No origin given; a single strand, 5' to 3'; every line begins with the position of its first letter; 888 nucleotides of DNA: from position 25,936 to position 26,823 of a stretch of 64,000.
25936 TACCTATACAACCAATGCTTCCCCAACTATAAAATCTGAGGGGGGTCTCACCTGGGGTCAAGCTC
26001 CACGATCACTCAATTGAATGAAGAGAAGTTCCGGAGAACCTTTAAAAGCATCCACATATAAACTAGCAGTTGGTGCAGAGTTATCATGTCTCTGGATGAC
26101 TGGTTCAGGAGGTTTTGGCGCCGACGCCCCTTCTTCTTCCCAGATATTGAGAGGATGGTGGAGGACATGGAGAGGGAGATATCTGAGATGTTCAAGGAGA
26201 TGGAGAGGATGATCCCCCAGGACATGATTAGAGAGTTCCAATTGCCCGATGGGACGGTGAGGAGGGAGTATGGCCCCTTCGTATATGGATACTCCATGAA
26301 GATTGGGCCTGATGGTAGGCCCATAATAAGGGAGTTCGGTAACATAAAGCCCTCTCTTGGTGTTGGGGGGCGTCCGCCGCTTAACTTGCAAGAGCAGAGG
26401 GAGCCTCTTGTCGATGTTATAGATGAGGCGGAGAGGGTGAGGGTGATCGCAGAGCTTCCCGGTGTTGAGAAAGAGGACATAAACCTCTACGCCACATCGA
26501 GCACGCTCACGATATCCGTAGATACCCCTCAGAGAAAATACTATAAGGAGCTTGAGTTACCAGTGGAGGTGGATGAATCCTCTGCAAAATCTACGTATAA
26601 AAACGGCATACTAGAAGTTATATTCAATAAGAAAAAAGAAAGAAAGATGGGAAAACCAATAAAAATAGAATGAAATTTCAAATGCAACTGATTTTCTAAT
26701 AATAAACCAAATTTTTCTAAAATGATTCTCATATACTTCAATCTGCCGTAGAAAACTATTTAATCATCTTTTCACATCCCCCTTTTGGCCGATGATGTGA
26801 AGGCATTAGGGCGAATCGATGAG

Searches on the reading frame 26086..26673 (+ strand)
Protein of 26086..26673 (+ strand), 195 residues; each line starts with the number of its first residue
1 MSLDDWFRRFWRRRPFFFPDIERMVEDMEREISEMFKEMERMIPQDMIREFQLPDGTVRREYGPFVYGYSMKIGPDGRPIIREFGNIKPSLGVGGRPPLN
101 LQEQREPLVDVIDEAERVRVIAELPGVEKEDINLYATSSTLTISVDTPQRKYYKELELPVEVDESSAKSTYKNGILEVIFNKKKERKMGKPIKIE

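Call 36: search_protein_families(library=pfam, proteins=[window:26086-26673:+])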
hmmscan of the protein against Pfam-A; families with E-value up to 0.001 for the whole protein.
window:26086-26673:+ (195 aa): 2 families
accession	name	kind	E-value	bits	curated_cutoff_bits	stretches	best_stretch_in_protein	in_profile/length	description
PF00011.27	HSP20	-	5.8e-09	36.4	20.8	1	112-194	3-99/102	Hsp20/alpha crystallin family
PF17886.7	ArsA_HSP20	-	7.9e-06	25.8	22.5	1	119-180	5-63/63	HSP20-like domain found in ArsA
